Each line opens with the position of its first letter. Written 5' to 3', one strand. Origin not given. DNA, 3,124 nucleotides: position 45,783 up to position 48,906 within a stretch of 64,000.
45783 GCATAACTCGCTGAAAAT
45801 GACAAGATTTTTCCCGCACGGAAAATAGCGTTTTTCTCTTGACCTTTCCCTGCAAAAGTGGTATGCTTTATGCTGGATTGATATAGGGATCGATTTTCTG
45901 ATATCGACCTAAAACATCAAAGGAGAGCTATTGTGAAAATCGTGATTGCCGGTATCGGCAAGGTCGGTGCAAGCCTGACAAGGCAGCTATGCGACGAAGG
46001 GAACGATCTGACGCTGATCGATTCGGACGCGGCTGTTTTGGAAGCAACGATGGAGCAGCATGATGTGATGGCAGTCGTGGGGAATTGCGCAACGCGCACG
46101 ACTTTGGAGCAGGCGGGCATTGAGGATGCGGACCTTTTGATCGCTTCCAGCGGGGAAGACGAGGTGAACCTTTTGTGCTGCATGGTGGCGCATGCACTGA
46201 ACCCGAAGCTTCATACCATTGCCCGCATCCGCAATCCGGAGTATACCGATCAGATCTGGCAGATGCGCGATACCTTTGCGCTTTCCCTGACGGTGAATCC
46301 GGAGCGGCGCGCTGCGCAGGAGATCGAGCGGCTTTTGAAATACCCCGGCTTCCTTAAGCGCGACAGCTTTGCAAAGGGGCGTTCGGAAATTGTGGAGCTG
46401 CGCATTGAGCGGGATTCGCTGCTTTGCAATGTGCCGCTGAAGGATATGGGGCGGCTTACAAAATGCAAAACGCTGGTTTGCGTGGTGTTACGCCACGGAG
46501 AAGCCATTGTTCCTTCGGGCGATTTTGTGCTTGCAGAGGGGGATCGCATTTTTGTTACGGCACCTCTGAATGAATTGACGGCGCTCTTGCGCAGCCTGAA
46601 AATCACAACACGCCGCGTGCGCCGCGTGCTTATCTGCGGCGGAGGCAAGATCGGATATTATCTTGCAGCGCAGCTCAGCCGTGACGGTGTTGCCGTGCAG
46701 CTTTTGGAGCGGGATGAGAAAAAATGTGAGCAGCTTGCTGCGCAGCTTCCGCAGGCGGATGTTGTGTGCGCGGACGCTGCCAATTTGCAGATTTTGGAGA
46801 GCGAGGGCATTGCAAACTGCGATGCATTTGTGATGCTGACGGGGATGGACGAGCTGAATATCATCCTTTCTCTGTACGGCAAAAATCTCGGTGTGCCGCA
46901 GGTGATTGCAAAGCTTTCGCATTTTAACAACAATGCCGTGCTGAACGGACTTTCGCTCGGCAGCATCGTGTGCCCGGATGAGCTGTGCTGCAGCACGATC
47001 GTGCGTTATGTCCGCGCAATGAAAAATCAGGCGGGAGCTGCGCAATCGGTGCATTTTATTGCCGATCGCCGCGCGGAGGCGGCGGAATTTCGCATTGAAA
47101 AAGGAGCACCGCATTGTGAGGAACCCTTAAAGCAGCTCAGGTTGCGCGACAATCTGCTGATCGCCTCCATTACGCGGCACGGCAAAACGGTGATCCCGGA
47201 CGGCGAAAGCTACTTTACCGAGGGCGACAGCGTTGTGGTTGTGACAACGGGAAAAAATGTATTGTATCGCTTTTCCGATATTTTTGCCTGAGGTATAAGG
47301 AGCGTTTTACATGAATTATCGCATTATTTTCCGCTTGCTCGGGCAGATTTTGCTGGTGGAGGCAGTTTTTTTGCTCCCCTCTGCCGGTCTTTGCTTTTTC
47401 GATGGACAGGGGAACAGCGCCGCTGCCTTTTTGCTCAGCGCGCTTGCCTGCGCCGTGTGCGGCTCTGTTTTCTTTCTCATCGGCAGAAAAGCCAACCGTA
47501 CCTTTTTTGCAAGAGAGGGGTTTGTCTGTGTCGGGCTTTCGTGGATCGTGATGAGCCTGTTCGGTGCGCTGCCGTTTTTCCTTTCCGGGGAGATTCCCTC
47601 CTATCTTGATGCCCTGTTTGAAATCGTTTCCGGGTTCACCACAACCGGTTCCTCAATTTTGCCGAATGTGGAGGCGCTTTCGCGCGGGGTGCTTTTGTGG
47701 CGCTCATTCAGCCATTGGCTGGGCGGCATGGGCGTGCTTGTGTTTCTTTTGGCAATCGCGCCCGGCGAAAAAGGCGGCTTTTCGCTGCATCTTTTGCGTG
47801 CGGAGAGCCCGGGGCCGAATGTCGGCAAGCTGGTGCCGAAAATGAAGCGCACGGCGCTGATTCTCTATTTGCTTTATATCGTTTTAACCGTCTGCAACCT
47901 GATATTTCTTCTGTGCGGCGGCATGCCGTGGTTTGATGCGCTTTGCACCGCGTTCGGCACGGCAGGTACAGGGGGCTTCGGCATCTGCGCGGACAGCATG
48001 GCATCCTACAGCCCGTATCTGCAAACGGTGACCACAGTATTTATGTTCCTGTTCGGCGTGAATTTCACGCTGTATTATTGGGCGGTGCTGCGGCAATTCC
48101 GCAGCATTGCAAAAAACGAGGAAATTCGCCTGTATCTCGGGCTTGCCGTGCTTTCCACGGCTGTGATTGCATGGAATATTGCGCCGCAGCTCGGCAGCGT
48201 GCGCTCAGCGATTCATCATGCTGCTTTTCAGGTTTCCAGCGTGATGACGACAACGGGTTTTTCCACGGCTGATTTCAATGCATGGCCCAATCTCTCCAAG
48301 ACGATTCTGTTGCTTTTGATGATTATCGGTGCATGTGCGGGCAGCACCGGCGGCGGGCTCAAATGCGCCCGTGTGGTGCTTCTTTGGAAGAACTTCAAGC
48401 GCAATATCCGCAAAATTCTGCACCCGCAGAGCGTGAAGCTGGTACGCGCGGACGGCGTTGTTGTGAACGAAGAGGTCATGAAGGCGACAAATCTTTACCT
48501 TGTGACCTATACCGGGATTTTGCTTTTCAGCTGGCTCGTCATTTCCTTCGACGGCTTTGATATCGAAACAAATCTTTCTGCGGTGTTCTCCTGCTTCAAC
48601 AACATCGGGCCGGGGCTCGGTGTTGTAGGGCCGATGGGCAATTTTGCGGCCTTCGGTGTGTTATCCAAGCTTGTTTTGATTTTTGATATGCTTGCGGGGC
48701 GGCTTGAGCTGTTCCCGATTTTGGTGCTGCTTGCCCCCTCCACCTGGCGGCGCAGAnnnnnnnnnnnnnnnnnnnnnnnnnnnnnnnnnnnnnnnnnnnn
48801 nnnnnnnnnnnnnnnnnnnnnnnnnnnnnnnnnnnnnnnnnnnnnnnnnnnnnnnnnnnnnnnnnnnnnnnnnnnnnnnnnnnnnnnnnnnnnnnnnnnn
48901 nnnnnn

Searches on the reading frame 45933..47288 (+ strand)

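Call 3: search_protein_families(library=pfam, proteins=[window:45933-47288:+])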
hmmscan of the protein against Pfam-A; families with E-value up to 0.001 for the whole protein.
window:45933-47288:+ (452 aa): 21 families
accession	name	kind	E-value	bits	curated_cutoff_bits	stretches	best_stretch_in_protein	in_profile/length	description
PF02254.24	TrkA_N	-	5.6e-51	172.2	23.8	2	3-107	1-104/116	TrkA-N domain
PF02080.26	TrkA_C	-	8.4e-21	74.1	27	2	153-222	1-70/71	TrkA-C domain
PF13241.12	NAD_binding_7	-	4.8e-09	37.2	22.1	1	2-87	9-83/104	Putative NAD(P)-binding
PF02558.23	ApbA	-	2.6e-08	34.1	22.2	0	232-269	1-37/150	Ketopantoate reductase PanE/ApbA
PF13460.12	NAD_binding_10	-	7.1e-08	33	27.2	0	237-304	3-68/184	NAD(P)H-binding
PF01494.25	FAD_binding_3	-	4.1e-07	30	22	0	231-267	3-39/349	FAD binding domain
PF01488.26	Shikimate_DH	-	1.5e-06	28.7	24.3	1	228-303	11-83/138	Shikimate / quinate 5-dehydrogenase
PF03807.23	F420_oxidored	-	1.9e-06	28.8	21.6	0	233-277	3-50/94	NADP oxidoreductase coenzyme F420-dependent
PF03435.24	Sacchrp_dh_NADP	-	5.4e-06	27.2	25.1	0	232-287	1-60/129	Saccharopine dehydrogenase NADP binding domain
PF03446.21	NAD_binding_2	-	1.7e-05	25.4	21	0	234-272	4-42/161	NAD binding domain of 6-phosphogluconate dehydrogenase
PF02737.24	3HCDH_N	-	2.2e-05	24.9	22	0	232-273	2-43/180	3-hydroxyacyl-CoA dehydrogenase, NAD binding domain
PF23443.1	DUF7126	-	6.2e-05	23.7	28.7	0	31-97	6-70/102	Family of unknown function (DUF7126)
PF02882.25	THF_DHG_CYH_C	-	8.4e-05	22.4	27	0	201-308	9-112/160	Tetrahydrofolate dehydrogenase/cyclohydrolase, NAD(P)-binding domain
PF00070.33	Pyr_redox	-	0.00013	22.8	22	0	231-265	1-35/82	Pyridine nucleotide-disulphide oxidoreductase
PF01266.30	DAO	-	0.00018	21.6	27.9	0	231-262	1-32/353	FAD dependent oxidoreductase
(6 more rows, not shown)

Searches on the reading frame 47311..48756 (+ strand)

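Call 3: search_protein_families(library=pfam, proteins=[window:47311-48756:+])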
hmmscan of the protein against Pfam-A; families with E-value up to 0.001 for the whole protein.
window:47311-48756:+ (482 aa): 1 family
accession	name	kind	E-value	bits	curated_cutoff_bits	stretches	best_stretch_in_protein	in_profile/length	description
PF02386.22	TrkH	-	3e-61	207.8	27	1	47-476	12-495/502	Cation transport protein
